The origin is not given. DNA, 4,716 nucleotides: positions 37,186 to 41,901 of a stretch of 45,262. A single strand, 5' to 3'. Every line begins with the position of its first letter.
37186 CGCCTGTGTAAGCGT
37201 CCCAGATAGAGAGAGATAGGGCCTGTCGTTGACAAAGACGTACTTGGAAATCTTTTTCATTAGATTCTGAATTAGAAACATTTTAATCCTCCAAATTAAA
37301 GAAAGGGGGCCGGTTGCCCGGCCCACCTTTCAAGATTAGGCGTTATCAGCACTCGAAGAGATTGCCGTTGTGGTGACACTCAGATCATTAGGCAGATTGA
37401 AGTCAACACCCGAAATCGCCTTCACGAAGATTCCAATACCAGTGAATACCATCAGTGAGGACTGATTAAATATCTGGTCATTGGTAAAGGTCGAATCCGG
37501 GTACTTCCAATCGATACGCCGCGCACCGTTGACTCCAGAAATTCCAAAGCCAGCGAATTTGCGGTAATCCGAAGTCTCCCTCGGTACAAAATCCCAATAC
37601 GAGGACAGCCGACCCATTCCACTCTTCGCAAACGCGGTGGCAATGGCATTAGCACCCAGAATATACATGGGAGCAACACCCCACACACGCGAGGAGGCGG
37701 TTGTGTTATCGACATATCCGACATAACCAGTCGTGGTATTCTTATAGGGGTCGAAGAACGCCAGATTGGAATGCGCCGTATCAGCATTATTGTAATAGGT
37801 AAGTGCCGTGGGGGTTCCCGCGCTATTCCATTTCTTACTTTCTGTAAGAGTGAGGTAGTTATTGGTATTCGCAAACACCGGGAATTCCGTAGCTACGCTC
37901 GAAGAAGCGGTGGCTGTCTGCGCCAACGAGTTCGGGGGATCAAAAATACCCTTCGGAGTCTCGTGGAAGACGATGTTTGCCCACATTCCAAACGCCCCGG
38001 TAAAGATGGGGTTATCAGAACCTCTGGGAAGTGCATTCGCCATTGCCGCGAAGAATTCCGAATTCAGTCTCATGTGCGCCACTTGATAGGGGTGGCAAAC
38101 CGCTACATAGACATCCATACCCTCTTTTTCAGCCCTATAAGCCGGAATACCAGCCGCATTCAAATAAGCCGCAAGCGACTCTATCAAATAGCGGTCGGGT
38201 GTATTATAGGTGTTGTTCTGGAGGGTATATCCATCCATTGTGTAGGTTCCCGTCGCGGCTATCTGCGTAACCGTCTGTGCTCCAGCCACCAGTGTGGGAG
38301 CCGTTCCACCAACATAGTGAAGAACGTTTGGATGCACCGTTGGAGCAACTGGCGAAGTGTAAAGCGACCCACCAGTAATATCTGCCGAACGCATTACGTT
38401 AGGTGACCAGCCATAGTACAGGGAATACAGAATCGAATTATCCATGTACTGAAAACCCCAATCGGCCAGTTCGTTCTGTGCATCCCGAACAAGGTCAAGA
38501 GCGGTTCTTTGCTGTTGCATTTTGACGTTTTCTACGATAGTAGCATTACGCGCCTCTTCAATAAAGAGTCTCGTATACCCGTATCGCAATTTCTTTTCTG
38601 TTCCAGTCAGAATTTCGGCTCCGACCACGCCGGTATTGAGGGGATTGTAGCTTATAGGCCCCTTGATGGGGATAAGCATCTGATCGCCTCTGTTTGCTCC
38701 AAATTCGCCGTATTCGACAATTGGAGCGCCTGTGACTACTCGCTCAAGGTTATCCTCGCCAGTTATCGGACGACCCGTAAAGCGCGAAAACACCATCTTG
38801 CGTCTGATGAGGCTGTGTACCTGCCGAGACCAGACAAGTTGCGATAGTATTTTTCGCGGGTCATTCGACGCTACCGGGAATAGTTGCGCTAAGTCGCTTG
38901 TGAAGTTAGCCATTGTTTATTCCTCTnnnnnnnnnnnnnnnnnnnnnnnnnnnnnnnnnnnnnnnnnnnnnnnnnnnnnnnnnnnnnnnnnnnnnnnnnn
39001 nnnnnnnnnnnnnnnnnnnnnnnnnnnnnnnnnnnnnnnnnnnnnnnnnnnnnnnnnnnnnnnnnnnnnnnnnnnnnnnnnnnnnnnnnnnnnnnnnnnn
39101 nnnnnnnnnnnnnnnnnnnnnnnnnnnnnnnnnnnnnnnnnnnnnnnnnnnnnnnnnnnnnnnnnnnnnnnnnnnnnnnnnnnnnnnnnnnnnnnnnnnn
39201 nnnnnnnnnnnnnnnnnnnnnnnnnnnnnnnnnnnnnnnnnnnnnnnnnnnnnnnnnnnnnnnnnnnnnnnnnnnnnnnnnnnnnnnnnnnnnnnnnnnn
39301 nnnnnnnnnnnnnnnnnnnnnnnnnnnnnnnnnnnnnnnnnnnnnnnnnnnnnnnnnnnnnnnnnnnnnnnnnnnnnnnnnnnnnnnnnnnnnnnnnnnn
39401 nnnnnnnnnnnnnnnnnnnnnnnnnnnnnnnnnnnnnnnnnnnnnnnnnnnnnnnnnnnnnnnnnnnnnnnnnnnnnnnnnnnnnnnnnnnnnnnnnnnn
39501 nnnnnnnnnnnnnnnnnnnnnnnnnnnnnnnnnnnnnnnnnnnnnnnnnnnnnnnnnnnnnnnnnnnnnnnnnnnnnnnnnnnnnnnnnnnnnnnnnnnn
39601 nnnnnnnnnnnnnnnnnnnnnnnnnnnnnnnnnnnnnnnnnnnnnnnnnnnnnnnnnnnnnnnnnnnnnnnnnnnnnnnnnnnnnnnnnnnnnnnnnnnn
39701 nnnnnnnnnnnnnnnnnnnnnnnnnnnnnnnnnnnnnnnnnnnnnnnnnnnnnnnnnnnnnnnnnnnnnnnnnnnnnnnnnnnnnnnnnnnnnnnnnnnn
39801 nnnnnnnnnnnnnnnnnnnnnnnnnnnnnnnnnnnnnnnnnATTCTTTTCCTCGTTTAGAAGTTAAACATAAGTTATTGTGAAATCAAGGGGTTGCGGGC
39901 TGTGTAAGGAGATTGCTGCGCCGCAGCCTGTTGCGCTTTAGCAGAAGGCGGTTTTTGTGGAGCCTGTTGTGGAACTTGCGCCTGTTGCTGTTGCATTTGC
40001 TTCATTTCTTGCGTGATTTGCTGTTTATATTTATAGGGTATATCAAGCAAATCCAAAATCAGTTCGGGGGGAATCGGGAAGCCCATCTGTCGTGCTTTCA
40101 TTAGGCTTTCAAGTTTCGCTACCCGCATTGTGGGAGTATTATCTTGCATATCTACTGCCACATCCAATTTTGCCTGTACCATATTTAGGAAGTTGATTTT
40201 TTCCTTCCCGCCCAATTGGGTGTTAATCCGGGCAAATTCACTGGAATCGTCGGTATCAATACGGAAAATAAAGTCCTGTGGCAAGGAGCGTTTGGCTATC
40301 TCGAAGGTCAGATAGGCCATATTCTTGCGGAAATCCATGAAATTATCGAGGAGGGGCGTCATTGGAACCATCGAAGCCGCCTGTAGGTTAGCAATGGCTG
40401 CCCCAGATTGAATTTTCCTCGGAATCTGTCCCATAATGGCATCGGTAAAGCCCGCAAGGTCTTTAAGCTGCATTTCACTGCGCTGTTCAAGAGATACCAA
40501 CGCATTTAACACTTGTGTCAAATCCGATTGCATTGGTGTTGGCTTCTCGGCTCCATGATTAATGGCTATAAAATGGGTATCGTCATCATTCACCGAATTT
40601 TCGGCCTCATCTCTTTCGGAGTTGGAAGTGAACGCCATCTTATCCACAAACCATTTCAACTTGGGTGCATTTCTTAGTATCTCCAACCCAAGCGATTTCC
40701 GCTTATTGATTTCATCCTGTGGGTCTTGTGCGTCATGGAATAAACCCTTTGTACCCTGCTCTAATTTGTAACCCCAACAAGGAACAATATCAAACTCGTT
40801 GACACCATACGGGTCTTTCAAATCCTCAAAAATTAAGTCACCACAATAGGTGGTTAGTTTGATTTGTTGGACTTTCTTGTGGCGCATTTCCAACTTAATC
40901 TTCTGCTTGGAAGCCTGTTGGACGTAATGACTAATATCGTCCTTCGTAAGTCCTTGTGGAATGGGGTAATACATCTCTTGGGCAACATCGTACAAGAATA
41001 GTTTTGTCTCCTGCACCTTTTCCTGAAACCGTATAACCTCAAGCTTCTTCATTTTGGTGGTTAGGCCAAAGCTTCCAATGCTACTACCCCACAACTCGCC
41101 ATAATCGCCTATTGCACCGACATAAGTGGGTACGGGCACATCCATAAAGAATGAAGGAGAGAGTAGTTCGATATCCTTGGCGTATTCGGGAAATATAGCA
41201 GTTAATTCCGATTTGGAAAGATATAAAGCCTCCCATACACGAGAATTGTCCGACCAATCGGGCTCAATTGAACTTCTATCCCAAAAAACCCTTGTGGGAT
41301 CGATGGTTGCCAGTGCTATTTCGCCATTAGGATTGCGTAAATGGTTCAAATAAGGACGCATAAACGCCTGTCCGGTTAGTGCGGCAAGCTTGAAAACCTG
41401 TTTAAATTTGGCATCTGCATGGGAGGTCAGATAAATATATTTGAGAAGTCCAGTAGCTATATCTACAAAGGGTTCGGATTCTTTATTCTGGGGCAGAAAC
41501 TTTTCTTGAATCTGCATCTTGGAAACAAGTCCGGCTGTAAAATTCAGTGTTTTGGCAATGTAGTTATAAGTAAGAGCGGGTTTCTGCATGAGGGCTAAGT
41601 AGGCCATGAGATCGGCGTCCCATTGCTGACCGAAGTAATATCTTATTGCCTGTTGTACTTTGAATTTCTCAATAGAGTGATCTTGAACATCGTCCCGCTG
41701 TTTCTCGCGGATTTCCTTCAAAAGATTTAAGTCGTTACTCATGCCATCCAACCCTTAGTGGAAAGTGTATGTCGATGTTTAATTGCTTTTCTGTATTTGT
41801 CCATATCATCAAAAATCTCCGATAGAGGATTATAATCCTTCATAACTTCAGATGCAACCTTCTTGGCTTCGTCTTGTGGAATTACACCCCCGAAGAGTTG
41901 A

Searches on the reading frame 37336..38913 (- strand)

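Call 99: search_protein_families(library=phrogs, proteins=[window:37336-38913:-], max_evalue=0.001)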
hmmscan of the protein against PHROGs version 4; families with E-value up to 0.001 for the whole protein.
window:37336-38913:- (525 aa): 1 family
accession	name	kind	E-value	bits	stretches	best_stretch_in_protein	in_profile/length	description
phrog_334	-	head and packaging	3.5e-33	116.2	1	25-474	14-364/381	major head protein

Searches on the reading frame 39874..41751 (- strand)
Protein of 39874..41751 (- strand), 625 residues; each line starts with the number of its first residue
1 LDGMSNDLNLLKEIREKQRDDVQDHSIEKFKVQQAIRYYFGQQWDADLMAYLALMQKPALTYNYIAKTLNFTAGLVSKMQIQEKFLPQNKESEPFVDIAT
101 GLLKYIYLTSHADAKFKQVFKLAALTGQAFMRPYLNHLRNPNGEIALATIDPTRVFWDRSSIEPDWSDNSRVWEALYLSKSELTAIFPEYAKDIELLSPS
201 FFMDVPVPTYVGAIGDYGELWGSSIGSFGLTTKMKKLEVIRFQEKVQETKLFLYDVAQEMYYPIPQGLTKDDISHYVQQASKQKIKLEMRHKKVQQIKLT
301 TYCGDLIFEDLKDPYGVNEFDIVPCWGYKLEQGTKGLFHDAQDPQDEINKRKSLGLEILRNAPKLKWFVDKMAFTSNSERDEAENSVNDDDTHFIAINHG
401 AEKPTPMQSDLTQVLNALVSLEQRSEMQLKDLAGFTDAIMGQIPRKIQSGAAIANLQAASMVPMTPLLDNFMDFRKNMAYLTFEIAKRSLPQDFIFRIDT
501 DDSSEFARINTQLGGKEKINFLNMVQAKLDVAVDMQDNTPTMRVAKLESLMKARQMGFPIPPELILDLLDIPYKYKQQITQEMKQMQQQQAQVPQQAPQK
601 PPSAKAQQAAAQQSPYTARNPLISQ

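Call 99: search_protein_families(library=phrogs, proteins=[window:39874-41751:-], max_evalue=0.001)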
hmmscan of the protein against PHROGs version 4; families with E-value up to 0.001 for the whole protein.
window:39874-41751:- (625 aa): 3 families
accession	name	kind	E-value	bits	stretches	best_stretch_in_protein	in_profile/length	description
phrog_156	-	head and packaging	1.7e-77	262.4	1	9-614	10-591/681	portal protein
phrog_18470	-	head and packaging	0.0002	21.6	0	144-195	155-206/232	portal protein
phrog_6547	-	head and packaging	0.00058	19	0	398-508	505-617/827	portal protein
